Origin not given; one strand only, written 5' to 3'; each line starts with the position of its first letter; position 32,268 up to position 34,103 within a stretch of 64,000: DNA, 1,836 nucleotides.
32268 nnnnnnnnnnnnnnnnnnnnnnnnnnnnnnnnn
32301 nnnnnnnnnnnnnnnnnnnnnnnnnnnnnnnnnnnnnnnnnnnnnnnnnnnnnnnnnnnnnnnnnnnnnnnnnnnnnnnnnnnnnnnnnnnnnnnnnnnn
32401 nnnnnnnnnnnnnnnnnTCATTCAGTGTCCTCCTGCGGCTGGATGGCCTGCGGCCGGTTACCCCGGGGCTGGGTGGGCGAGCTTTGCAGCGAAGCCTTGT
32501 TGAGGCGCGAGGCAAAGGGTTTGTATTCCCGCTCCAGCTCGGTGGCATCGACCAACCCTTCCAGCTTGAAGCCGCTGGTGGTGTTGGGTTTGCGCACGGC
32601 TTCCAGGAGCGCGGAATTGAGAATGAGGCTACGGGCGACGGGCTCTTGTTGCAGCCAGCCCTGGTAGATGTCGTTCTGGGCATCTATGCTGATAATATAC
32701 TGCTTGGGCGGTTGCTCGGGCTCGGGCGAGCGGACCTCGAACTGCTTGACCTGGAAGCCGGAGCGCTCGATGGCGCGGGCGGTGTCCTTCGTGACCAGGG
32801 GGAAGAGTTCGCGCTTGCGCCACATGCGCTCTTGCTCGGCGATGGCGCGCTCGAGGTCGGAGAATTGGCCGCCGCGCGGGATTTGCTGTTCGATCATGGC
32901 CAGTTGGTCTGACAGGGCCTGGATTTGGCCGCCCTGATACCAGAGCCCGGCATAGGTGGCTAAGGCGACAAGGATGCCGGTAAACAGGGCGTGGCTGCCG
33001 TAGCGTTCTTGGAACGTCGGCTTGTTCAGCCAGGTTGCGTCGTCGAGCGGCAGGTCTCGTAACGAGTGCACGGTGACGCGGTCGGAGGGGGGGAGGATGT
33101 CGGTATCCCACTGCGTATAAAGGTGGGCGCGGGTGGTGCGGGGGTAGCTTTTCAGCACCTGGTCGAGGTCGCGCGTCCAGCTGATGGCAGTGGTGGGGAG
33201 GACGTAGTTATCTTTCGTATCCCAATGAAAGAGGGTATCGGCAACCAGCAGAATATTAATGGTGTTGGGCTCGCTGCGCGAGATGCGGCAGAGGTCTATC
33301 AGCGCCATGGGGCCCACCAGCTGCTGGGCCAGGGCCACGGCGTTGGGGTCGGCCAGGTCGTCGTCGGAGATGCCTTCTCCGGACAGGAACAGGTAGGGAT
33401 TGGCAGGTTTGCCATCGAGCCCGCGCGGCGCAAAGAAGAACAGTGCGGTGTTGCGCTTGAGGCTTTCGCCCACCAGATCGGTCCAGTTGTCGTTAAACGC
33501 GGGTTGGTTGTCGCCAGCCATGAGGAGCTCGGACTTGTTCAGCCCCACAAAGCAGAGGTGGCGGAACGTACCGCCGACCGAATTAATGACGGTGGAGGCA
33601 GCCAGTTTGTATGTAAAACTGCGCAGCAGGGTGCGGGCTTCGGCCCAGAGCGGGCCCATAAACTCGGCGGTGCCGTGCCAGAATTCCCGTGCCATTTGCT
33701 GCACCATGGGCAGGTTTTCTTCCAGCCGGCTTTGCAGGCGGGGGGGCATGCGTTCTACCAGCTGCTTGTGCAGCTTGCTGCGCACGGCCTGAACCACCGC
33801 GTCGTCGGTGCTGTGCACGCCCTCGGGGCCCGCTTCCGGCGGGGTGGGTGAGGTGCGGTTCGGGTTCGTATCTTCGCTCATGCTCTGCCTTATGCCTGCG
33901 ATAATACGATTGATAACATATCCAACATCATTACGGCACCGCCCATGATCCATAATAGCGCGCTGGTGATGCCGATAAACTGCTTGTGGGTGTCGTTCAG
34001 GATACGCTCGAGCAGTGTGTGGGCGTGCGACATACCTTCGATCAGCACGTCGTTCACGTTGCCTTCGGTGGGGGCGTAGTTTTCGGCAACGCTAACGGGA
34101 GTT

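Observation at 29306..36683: Compact secretin-less type II secretion / type IV filament-like operon with atypical large pseudopilins and three unassignable platform proteins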

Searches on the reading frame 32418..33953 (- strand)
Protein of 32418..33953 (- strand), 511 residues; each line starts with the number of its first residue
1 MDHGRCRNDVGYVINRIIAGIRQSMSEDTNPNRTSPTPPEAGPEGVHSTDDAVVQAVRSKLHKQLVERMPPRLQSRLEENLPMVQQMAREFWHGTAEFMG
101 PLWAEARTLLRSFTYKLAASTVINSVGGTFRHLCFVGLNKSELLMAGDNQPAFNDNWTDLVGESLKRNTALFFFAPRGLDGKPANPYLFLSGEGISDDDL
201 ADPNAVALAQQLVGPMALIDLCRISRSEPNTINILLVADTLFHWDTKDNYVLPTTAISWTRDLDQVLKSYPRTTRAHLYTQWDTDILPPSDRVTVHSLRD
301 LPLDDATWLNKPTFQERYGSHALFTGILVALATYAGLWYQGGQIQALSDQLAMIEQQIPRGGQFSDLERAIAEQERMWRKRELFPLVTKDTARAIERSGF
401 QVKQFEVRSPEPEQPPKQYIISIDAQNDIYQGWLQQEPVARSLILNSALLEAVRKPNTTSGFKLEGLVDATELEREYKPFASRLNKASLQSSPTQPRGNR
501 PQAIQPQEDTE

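Call 3: search_protein_families(library=pfam, proteins=[window:32418-33953:-], max_evalue=1)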
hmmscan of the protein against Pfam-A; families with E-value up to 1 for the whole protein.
window:32418-33953:- (511 aa): 1 family
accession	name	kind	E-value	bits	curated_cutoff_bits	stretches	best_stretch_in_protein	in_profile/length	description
PF05839.16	Apc13p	-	0.068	13.8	22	0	273-296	13-35/89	Apc13p protein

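Call 4: search_protein_families(library=ncbifam, proteins=[window:32418-33953:-], max_evalue=1)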
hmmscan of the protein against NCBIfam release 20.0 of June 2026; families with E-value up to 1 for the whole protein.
window:32418-33953:- (511 aa): 0 families

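Call 7: find_homologous_proteins(query=window:32418-33953:-, max_evalue=0.001)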
Query window:32418-33953:- (511 aa): 71 proteins with E <= 0.001 among 8000 candidates.
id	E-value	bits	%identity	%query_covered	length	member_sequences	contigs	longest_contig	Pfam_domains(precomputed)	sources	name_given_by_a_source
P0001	0.0e+0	1112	100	95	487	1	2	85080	-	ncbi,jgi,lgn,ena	-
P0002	1.8e-279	946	86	95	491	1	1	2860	-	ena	-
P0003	2.2e-230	784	70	93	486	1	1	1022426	-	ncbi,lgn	-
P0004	2.3e-230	784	70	91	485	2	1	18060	-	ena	-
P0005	3.2e-230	783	69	93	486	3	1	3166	-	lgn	-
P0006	4.1e-225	766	69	93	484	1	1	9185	-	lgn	-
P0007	1.8e-211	721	65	91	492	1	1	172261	-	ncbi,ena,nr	ncbi:MAG: hypothetical protein DI585_07250 [Pseudomonas fluorescens]|nr:MAG: hypothetical protein DI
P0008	6.9e-204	696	64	92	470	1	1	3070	-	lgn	-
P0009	2.4e-203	695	65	89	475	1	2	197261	-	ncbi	-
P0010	2.0e-202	692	63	94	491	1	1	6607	-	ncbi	-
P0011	9.6e-202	689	67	88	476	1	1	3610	-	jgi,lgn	jgi:hypothetical protein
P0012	1.3e-199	682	63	92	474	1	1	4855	-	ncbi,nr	ncbi:MAG: hypothetical protein EON60_09470 [Alphaproteobacteria bacterium]|nr:MAG: hypothetical prot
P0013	2.3e-197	675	65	88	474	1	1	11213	-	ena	-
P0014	6.4e-197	673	65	87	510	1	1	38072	-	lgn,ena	-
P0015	1.3e-196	673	63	91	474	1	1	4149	-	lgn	-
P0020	3.4e-170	585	57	85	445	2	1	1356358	-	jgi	jgi:hypothetical protein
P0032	5.5e-141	489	48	85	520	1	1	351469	-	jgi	jgi:hypothetical protein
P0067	3.8e-101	358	45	70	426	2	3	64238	-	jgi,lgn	-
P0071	3.0e-81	292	39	73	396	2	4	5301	-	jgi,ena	-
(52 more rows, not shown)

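Call 8: find_encoding_contigs(protein=P0020, flank=10000, max_places=2)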
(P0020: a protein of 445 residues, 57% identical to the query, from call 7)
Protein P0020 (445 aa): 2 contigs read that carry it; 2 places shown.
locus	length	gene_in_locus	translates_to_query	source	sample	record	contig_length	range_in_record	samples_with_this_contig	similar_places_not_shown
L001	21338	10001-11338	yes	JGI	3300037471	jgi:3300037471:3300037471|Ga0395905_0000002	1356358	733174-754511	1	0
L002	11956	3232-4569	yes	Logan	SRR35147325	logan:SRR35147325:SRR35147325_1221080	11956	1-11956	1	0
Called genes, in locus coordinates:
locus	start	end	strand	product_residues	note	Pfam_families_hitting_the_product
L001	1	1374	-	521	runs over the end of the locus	-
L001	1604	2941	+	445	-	PF06689:zf-C4_ClpX, PF01078:Mg_chelatase (faint), PF07724:AAA_2, PF00004:AAA, PF07728:AAA_5 (faint), PF10431:ClpB_D2-small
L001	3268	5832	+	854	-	PF02190:LON_substr_bdg, PF13191:AAA_16 (faint), PF08298:AAA_PrkA (weak), PF00004:AAA, PF07728:AAA_5, PF22667:Lon_lid, PF05362:Lon_C, PF13541:ChlI (weak)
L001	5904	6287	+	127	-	-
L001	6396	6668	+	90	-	PF00216:Bac_DNA_binding, PF18291:HU-HIG, PF18175:HU-CCDC81_bac_2 (weak)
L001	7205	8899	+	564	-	PF00437:T2SSE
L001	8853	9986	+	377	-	PF00482:T2SSF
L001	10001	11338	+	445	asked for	-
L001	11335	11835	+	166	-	-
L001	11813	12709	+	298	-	-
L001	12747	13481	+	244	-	-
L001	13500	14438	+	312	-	-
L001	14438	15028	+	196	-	PF01478:Peptidase_A24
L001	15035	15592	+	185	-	PF00226:DnaJ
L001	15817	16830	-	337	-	-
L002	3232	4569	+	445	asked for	-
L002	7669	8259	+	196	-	PF01478:Peptidase_A24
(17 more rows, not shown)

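Call 9: find_encoding_contigs(protein=P0071, flank=10000, max_places=3)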
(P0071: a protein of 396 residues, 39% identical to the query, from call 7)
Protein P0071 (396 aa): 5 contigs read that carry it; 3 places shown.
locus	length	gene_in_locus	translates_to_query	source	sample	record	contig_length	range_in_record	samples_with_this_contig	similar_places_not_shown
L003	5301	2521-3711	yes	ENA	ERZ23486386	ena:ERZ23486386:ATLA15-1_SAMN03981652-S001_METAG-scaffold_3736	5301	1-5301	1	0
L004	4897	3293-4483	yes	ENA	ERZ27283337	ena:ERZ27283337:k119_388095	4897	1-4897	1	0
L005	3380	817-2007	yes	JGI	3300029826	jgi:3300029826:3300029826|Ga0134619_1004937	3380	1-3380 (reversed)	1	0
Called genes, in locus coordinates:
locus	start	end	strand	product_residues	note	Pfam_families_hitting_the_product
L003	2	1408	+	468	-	?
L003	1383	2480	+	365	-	PF00482:T2SSF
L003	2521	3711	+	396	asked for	-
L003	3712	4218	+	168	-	-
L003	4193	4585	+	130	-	-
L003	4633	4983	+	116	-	-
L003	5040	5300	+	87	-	?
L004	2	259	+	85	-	?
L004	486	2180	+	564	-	PF05157:MshEN (weak), PF00437:T2SSE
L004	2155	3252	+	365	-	PF00482:T2SSF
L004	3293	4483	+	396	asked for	-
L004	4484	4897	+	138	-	?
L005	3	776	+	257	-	?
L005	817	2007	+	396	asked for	-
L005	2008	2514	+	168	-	-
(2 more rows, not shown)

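Call 10: find_encoding_contigs(protein=P0001, flank=3000, max_places=3)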
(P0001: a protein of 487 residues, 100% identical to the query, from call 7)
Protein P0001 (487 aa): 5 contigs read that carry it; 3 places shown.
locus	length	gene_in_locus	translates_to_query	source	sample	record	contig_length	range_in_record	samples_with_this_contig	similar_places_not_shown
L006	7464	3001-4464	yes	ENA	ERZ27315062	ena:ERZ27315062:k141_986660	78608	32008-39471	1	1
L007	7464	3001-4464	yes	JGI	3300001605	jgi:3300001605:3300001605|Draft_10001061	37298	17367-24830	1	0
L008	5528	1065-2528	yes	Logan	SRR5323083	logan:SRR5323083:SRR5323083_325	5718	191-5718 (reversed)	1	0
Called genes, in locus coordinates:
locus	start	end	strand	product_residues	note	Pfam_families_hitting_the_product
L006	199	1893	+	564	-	PF00437:T2SSE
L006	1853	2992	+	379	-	PF00482:T2SSF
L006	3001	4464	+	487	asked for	-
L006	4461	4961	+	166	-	-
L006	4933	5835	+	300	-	-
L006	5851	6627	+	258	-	-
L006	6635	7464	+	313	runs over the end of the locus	PF08334:T2SSG (faint)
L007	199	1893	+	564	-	PF00437:T2SSE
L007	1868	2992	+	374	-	PF00482:T2SSF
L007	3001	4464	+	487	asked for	-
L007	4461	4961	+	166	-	-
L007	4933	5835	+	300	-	-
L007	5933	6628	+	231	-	-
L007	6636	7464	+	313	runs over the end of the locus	PF08334:T2SSG (faint)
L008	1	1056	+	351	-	?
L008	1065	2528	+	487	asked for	-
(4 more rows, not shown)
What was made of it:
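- Checked: p7 29306-30277 (323 aa; gene callers prefer a 313-aa start, call 10)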

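Call 11: find_encoding_contigs(protein=P0003, flank=10000, max_places=2)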
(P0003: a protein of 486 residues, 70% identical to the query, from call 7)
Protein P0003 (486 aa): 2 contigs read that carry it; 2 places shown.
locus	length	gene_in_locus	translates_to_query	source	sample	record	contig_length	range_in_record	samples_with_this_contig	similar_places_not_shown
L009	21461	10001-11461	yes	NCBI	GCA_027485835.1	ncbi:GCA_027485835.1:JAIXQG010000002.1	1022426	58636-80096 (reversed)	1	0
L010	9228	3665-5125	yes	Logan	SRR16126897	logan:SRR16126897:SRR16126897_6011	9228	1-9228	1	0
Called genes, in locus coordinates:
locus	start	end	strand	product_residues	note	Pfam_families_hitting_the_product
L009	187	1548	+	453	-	PF06689:zf-C4_ClpX, PF01078:Mg_chelatase (faint), PF00004:AAA, PF07724:AAA_2, PF07728:AAA_5 (weak), PF10431:ClpB_D2-small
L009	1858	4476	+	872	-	PF02190:LON_substr_bdg, PF13191:AAA_16 (faint), PF08298:AAA_PrkA (weak), PF00004:AAA, PF07728:AAA_5, PF22667:Lon_lid, PF05362:Lon_C, PF13541:ChlI (weak)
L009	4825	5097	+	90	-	PF00216:Bac_DNA_binding, PF18291:HU-HIG, PF18175:HU-CCDC81_bac_2 (weak)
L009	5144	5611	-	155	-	-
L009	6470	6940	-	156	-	PF00583:Acetyltransf_1, PF13673:Acetyltransf_10, PF13508:Acetyltransf_7, PF08445:FR47 (weak)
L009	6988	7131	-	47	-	-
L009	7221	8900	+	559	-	PF00437:T2SSE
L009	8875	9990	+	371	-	PF00482:T2SSF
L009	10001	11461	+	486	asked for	-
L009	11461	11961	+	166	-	-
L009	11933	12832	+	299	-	-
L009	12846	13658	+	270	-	-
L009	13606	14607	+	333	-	-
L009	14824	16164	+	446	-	PF00285:Citrate_synt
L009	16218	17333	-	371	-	PF00266:Aminotran_5, PF01212:Beta_elim_lyase (weak)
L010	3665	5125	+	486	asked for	-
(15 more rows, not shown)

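Call 13: find_related_loci(query=A1, collection=genome_contigs, flank=10000)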
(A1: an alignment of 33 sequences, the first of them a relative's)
Query A1 (487 aa) in genome_contigs; peptide patterns used: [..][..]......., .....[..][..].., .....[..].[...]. (x = any residue, [..] = any of these).
137 stretches matched a pattern; 28 encode a relative of the query (tblastn E <= 1e-3); 25 distinct loci.
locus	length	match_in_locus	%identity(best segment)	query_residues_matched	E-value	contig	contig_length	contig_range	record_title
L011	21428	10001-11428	70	1-473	0e+0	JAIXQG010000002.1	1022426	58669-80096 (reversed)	MAG: Alphaproteobacteria bacterium isolate C4_MAG_00017 pond_C4_MAG_00017_000000000002, whole genome shotgun sequence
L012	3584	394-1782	65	6-472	0e+0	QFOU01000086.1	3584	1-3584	MAG: Pseudomonas fluorescens isolate S2_006_000_R2_63 S2_006_000_R2_scaffold_13317, whole genome shotgun sequence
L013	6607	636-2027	63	1-482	0e+0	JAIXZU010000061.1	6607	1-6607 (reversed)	MAG: Alphaproteobacteria bacterium isolate D8_MAG_00060 pond_D8_MAG_00060_000000000048, whole genome shotgun sequence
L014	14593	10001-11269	54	39-470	4e-157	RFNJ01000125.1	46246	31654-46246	MAG: Proteobacteria bacterium isolate LLD_154 Lanier.contig13670.46246bp, whole genome shotgun sequence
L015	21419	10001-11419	69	1-470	0e+0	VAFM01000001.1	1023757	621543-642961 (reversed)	MAG: Blastochloris viridis isolate S2_018_000_R2_106 S2_018_000_R2_scaffold_1, whole genome shotgun sequence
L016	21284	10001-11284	49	29-460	4e-141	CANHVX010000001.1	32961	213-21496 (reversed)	MAG: Pseudomonadaceae bacterium isolate RE-27jun17-29 genome assembly, contig: RE-27jun17-C685, whole genome shotgun seq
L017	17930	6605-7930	47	45-482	3e-135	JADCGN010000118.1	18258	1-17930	MAG: Alphaproteobacteria bacterium isolate M179S2SP2A29QC M179S2_118, whole genome shotgun sequence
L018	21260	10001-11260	48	35-459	8e-134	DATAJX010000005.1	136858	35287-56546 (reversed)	MAG TPA_asm: Alphaproteobacteria bacterium isolate SMAG_U6923 k141_32955, whole genome shotgun sequence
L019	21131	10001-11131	51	58-444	5e-133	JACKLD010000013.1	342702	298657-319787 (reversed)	MAG: Pseudomonadaceae bacterium isolate HK-STAS-PROT-82 HK-STAS-PROT-82_13, whole genome shotgun sequence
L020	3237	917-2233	47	44-480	5e-137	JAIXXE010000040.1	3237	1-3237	MAG: Alphaproteobacteria bacterium isolate D4_MAG_00043 pond_D4_MAG_00043_000000000052, whole genome shotgun sequence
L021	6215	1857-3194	47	45-482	7e-132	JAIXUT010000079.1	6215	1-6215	MAG: Alphaproteobacteria bacterium isolate D1_MAG_00039 pond_D1_MAG_00039_000000000038, whole genome shotgun sequence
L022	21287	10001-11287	46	29-464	8e-127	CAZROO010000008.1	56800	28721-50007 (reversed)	MAG TPA_asm: uncultured Pseudomonadales bacterium isolate SRP263991_co5_643 genome assembly, contig: NODE_1235_length_56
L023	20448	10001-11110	51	101-474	8e-126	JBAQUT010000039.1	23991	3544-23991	MAG: Alphaproteobacteria bacterium isolate MFD03283_ilm_asm_bin39 k127_8188, whole genome shotgun sequence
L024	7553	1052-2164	47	86-454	1e-114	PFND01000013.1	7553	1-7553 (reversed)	MAG: Alphaproteobacteria bacterium CG_4_10_14_0_8_um_filter_53_9 CG_4_10_14_0.8_um_filter_scaffold_6884_c, whole genome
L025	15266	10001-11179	42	91-487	8e-103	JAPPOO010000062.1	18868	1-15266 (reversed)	MAG: Alphaproteobacteria bacterium isolate SB9153_S2_bin_2 NODE_537_length_18868_cov_21.0542, whole genome shotgun seque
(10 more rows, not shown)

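Call 15: search_solved_structures(query=A1, max_evalue=10, show_alignments=2)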
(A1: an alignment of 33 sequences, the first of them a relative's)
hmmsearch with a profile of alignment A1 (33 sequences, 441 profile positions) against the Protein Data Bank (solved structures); distinct sequences matched with E-value up to 10: 0.

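Call 20: predict_structure(alignment_id=A1)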
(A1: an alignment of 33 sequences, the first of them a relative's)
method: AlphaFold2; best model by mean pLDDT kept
length: 487 residues; sequences in the alignment: 33
mean_pLDDT: 83.1   pTM: 0.49
mean pLDDT of the five models: 83.1, 81.4, 80.3, 80.3, 80.1
residues with pLDDT >= 90: 243; 70-90: 164; 50-70: 31; < 50: 49
segments of 3 or more residues with pLDDT < 50: 1-6, 8-12, 16-24, 95-98, 466-487
pLDDT, mean of each block of 10 residues (from residue 1): 43 46 62 84 81 83 81 79 79 56 93 96 94 94 95 83 85 71 91 94 95 97 95 95 96 96 93 95 89 82 94 90 82 58 79 87 95 94 92 94 87 92 94 87 94 82 50 40 38
secondary structure, 60 per line:
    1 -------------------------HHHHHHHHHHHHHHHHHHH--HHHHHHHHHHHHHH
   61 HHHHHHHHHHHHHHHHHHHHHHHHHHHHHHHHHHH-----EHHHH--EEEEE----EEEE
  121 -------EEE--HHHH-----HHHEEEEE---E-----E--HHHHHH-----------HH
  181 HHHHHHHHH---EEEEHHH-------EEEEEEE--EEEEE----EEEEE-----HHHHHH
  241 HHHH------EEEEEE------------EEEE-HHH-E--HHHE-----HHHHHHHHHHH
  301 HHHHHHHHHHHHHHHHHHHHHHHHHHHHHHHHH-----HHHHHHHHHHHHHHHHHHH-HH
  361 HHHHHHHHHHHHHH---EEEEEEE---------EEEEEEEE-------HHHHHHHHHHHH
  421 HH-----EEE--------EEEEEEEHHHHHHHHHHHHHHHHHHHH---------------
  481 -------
elements in order: H26-44 H47-95 H102-105 E108-112 E117-120 E128-130 H133-136 E145-149 H162-167 H179-189 E193-196 E207-213 E216-220 E225-229 H235-244 E251-256 E269-272 H290-333 H339-357 H359-374 E378-384 E394-401 H409-422 E428-430 E439-445 H446-465
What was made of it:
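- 32418..33881 (-): p3: GspL-like bitopic protein (487 aa) with a cytoplasmic alpha/beta domain, one TM helix, a coiled coil and a periplasmic ferredoxin-like domain. AF2 mean pLDDT 83 (call 20).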

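Call 21: find_encoding_contigs(protein=P0067, flank=10000, max_places=1)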
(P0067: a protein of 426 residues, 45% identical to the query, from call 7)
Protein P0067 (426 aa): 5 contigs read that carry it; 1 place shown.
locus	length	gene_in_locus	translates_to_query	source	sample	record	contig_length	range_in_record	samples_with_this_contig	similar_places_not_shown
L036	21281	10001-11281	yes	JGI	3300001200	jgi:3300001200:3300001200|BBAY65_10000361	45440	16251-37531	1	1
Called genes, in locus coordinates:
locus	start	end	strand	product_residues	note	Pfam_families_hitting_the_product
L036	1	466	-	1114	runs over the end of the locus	PF00580:UvrD-helicase, PF13245:AAA_19 (weak), PF13538:UvrD_C_2 (faint), PF13361:UvrD_C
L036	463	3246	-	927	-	PF12705:PDDEXK_1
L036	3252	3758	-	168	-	PF11399:DUF3192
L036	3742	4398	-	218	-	PF00625:Guanylate_kin, PF13671:AAA_33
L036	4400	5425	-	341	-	PF02618:YceG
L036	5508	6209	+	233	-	PF20582:UPF0758_N, PF04002:RadC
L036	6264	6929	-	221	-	PF00293:NUDIX (weak)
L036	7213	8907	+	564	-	PF05157:MshEN (weak), PF00437:T2SSE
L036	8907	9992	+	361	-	PF00482:T2SSF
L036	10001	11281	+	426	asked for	-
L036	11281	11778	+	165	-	-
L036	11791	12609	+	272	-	-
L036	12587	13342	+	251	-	-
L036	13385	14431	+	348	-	-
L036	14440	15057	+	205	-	PF01478:Peptidase_A24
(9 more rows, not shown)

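Call 22: find_encoding_contigs(protein=P0032, flank=10000, max_places=1)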
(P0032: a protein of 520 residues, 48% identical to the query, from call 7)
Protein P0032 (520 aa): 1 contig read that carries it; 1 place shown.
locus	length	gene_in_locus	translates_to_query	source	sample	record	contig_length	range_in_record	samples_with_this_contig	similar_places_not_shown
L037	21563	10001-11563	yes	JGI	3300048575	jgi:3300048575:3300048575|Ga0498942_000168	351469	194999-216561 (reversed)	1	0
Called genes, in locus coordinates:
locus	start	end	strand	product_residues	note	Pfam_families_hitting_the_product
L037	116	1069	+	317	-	PF00490:ALAD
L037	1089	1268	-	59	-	-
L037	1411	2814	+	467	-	PF08245:Mur_ligase_M, PF02875:Mur_ligase_C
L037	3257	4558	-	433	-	-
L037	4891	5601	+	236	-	-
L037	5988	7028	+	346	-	-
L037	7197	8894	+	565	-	PF00437:T2SSE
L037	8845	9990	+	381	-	PF00482:T2SSF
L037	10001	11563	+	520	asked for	-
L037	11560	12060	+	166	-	-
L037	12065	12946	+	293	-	-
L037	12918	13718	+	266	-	-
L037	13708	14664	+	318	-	-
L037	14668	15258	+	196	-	PF01478:Peptidase_A24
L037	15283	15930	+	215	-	PF01728:FtsJ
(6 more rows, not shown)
